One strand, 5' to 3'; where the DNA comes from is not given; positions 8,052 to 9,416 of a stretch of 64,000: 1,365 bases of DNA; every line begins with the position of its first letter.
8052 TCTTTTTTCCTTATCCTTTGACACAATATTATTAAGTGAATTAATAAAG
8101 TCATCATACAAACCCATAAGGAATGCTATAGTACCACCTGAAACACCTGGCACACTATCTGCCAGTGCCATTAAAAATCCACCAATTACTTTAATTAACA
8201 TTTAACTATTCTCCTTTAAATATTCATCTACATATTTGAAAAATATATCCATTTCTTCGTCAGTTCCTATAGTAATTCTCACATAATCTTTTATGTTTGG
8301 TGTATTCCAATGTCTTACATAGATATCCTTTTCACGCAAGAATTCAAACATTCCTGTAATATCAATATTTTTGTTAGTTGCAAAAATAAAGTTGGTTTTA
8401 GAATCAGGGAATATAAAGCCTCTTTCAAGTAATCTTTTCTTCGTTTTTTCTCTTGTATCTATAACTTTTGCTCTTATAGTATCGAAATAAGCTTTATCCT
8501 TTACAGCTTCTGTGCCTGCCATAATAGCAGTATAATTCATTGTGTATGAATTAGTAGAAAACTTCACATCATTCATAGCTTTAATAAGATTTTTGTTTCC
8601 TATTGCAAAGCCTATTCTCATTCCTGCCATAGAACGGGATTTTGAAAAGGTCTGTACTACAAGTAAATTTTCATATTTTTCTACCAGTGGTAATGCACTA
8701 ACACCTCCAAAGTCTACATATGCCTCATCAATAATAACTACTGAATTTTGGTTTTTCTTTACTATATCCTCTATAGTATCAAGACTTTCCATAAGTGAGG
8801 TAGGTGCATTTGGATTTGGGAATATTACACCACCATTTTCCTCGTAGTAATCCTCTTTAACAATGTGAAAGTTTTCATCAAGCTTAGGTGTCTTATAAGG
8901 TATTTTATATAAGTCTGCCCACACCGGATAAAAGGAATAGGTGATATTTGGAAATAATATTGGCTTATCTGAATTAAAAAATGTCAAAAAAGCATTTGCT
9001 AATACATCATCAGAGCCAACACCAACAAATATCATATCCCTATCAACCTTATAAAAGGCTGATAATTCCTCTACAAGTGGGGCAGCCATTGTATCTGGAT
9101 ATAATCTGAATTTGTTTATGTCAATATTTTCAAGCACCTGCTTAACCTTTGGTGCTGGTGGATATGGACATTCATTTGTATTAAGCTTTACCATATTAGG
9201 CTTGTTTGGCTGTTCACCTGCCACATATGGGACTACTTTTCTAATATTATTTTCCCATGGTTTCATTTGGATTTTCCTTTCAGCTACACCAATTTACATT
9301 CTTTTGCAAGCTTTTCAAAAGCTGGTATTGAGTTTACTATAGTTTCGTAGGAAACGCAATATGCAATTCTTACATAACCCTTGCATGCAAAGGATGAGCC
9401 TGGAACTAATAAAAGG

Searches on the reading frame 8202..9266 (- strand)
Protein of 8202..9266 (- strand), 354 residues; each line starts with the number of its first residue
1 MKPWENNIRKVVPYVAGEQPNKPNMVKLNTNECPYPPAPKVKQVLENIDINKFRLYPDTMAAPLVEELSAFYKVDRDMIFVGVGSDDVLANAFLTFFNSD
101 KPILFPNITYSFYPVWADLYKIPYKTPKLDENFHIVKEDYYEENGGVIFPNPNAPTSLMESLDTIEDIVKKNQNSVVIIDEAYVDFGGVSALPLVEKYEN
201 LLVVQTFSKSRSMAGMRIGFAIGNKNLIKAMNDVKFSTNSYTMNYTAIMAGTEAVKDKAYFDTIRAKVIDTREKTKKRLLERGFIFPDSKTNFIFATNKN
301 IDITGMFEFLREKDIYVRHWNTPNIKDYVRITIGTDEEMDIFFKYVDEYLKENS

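Call 65: find_encoding_contigs(protein=window:8202-9266:-, flank=10000, max_places=1)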
Protein window:8202-9266:- (354 aa): 24 contigs read that carry it; 1 place shown.
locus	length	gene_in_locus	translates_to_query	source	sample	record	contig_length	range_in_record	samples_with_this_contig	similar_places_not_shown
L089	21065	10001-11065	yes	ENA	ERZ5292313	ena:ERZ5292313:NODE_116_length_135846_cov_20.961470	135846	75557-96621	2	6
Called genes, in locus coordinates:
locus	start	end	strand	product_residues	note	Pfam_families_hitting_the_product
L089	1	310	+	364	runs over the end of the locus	PF03462:PCRF, PF00472:RF-1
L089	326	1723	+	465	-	PF00209:SNF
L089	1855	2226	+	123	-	PF03788:LrgA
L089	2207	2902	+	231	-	PF04172:LrgB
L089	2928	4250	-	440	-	PF00860:Xan_ur_permease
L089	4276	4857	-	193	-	PF00156:Pribosyltran (weak)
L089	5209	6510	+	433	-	PF03952:Enolase_N, PF00113:Enolase_C, PF13378:MR_MLE_C (weak), PF07476:MAAL_C (faint)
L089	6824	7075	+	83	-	PF21645:FakA-like_M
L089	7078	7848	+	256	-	PF03848:TehB (weak), PF13489:Methyltransf_23, PF01209:Ubie_methyltran, PF13847:Methyltransf_31, PF08241:Methyltransf_11, PF08242:Methyltransf_12, PF13649:Methyltransf_25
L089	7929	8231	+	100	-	PF07876:Dabb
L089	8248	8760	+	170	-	-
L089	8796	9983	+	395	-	PF00155:Aminotran_1_2, PF00266:Aminotran_5, PF01041:DegT_DnrJ_EryC1 (weak)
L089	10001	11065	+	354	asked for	PF00155:Aminotran_1_2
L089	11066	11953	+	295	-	PF04018:VCA0040-like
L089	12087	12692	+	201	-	PF12672:DUF3793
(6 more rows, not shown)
